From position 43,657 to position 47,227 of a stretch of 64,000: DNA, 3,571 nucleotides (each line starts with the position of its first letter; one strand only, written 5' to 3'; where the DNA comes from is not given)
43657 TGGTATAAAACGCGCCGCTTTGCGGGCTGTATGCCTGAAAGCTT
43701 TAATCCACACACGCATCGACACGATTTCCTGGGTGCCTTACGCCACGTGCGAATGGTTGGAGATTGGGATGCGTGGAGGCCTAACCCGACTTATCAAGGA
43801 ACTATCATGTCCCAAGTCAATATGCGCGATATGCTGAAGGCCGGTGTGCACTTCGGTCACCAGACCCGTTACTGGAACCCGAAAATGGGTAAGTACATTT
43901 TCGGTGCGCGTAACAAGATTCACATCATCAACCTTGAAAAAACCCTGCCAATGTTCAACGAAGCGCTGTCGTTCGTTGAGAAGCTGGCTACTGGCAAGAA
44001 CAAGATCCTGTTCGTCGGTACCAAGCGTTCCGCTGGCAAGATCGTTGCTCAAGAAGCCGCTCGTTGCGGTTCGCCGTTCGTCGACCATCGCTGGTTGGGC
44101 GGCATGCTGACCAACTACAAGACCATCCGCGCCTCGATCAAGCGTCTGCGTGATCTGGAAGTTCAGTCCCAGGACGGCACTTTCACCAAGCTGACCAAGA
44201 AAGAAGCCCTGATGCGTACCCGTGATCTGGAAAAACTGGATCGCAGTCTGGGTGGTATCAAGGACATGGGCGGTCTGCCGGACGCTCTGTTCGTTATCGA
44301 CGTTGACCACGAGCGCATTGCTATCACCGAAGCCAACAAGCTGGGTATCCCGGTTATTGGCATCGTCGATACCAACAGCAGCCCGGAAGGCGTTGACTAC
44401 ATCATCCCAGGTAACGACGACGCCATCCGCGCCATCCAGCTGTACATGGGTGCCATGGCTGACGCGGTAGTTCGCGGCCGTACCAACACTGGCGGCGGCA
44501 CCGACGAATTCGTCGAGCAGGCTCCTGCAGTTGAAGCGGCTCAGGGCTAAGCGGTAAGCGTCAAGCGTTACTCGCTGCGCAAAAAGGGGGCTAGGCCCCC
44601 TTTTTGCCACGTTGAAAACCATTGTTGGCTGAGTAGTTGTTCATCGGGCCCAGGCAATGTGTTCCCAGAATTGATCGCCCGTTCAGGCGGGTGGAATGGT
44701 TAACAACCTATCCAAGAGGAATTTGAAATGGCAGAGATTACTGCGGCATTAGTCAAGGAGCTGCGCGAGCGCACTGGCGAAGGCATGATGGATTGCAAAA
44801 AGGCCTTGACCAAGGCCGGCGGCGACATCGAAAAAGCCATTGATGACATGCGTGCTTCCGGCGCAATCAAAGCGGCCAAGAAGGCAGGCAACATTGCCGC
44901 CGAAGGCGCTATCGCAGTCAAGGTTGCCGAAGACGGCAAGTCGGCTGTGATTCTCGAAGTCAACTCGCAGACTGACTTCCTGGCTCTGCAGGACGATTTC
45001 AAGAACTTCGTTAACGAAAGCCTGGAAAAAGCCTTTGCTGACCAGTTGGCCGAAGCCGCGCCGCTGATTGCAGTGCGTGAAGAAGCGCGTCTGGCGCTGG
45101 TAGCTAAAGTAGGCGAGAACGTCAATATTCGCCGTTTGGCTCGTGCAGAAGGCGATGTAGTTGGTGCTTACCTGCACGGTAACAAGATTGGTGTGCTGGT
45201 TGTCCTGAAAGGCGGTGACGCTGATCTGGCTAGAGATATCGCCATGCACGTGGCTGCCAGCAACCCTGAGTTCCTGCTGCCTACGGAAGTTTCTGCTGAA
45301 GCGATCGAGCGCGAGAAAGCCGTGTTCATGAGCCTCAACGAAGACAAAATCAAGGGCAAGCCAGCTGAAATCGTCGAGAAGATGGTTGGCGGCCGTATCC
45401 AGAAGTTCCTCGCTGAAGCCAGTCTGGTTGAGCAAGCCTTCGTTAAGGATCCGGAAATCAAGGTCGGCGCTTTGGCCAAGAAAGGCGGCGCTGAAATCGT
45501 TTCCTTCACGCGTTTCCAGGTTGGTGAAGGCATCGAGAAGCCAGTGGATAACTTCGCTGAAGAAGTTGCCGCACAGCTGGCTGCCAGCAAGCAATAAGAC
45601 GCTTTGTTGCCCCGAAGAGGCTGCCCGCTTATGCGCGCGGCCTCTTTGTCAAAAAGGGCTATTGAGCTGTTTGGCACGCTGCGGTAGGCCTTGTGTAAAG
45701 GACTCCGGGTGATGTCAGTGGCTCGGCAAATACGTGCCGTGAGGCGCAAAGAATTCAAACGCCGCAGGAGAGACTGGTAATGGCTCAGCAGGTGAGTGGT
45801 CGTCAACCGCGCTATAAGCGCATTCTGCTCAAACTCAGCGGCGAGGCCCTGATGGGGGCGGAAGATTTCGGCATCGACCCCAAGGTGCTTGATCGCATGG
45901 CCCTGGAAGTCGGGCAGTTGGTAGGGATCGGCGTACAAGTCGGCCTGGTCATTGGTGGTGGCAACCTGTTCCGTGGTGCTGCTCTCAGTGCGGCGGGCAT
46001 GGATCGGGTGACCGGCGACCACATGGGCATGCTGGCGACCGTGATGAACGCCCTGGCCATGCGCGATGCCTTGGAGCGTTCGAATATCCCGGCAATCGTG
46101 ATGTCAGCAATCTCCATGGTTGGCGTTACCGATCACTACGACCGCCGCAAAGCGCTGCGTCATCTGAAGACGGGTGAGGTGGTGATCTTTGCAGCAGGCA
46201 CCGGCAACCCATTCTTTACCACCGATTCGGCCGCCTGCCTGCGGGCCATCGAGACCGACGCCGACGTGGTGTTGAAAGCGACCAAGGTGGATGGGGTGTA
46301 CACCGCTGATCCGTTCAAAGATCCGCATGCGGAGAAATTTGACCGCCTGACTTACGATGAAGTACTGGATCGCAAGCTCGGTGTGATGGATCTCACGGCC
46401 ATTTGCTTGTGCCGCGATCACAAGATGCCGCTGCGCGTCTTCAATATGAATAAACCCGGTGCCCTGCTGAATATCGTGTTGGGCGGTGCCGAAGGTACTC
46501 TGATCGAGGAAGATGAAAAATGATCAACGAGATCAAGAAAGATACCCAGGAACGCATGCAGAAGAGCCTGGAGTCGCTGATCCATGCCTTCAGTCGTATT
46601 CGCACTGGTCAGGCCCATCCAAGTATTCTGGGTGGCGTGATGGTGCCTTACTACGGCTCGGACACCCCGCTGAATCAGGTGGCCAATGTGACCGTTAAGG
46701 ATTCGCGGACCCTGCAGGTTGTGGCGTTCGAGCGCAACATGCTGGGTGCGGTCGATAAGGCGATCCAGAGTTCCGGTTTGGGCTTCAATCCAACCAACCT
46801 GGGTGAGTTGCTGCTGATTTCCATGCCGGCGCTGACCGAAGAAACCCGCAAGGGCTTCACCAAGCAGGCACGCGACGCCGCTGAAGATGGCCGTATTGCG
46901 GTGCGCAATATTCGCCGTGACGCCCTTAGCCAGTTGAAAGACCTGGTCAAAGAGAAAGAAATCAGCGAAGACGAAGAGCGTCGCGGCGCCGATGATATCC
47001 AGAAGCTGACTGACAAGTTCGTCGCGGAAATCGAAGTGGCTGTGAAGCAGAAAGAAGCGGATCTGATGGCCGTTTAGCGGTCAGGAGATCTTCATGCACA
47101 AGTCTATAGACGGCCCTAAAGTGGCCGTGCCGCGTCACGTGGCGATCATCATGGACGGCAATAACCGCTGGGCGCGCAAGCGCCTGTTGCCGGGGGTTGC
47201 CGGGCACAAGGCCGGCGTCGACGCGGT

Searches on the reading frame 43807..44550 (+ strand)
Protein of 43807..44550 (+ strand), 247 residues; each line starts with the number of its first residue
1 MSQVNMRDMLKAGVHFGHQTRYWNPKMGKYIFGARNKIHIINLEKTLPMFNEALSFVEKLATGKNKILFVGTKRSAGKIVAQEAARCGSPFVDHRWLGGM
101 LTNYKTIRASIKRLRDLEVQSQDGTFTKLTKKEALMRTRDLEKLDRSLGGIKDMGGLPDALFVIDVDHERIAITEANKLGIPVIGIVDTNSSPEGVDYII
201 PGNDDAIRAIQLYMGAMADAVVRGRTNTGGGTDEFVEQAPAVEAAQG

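Call 45: find_encoding_contigs(protein=window:43807-44550:+, flank=10000, max_places=10)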
Protein window:43807-44550:+ (247 aa): 6 contigs read that carry it; 5 places shown.
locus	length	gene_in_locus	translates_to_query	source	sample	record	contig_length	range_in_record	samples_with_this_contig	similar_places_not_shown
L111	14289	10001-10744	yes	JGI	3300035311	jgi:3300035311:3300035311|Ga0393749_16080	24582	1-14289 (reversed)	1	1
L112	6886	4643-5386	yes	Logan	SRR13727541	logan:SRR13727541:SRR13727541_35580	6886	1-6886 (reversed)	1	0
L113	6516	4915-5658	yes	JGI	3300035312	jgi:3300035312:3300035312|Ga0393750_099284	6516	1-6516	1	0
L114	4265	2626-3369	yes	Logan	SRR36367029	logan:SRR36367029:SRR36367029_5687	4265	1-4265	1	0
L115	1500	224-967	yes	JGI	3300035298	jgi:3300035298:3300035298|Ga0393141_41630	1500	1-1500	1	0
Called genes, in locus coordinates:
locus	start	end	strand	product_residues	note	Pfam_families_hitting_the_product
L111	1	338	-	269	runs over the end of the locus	PF21302:Zn_ribbon_RlmA, PF13489:Methyltransf_23 (weak), PF13847:Methyltransf_31 (faint), PF08241:Methyltransf_11 (weak), PF08242:Methyltransf_12 (weak), PF13649:Methyltransf_25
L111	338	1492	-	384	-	PF01546:Peptidase_M20, PF07687:M20_dimer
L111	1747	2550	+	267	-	PF00899:ThiF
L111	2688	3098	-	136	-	PF02657:SufE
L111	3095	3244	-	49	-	-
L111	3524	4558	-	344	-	PF14790:THDPS_N (weak), PF14789:THDPS_M, PF14602:Hexapep_2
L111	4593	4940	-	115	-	PF03960:ArsC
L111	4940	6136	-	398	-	PF00155:Aminotran_1_2, PF12897:Asp_aminotransf (weak)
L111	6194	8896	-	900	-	PF03445:DUF294 (weak), PF01909:NTP_transf_2, PF08335:GlnD_UR_UTase, PF27444:GlnD_3rd, PF01966:HD, PF27446:GlnD_5th, PF01842:ACT, PF26956:ACT_ACR_D1 (weak)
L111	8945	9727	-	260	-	PF00557:Peptidase_M24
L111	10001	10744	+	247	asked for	PF00318:Ribosomal_S2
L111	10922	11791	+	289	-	PF00889:EF_TS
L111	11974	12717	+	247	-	PF00696:AA_kinase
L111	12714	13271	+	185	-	PF01765:RRF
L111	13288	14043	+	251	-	PF01255:Prenyltransf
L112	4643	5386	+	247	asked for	PF00318:Ribosomal_S2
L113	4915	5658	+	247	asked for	PF00318:Ribosomal_S2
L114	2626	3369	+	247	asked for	PF00318:Ribosomal_S2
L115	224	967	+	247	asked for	PF00318:Ribosomal_S2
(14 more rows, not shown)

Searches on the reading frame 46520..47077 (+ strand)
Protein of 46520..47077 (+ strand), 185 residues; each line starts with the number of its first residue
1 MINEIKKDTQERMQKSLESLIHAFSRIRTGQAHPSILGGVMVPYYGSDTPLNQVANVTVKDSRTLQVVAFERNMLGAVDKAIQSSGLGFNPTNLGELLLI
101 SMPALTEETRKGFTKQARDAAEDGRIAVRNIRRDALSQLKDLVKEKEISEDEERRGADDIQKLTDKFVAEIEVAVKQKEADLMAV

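Call 42: find_encoding_contigs(protein=window:46520-47077:+, flank=10000, max_places=10)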
Protein window:46520-47077:+ (185 aa): 9 contigs read that carry it; 8 places shown.
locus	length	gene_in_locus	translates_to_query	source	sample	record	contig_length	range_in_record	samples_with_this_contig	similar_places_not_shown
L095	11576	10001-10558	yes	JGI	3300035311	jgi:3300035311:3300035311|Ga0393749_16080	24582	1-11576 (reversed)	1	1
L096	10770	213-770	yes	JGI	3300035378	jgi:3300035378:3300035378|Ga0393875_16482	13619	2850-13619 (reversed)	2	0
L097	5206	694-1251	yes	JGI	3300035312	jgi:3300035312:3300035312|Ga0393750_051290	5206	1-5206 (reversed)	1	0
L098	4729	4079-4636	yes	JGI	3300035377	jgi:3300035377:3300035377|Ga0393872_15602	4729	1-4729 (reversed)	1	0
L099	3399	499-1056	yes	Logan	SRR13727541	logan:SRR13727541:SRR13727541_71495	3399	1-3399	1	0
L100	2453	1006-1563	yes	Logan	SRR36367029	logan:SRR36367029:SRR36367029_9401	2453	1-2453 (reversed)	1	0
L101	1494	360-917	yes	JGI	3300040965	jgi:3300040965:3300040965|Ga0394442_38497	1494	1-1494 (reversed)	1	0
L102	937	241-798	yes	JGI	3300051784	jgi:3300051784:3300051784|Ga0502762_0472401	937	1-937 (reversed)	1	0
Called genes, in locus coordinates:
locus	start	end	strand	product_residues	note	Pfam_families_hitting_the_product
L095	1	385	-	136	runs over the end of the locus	PF02657:SufE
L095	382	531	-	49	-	-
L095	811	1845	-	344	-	PF14790:THDPS_N (weak), PF14789:THDPS_M, PF14602:Hexapep_2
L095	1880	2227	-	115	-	PF03960:ArsC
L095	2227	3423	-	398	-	PF00155:Aminotran_1_2, PF12897:Asp_aminotransf (weak)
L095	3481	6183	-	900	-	PF03445:DUF294 (weak), PF01909:NTP_transf_2, PF08335:GlnD_UR_UTase, PF27444:GlnD_3rd, PF01966:HD, PF27446:GlnD_5th, PF01842:ACT, PF26956:ACT_ACR_D1 (weak)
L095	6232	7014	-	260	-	PF00557:Peptidase_M24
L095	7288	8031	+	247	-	PF00318:Ribosomal_S2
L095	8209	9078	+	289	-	PF00889:EF_TS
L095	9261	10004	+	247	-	PF00696:AA_kinase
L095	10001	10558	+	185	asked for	PF01765:RRF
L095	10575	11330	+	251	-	PF01255:Prenyltransf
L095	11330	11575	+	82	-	?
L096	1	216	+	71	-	?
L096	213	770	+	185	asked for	PF01765:RRF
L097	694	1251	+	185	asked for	PF01765:RRF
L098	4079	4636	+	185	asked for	PF01765:RRF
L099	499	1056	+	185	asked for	PF01765:RRF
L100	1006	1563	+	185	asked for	PF01765:RRF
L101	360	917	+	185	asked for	PF01765:RRF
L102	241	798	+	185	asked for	PF01765:RRF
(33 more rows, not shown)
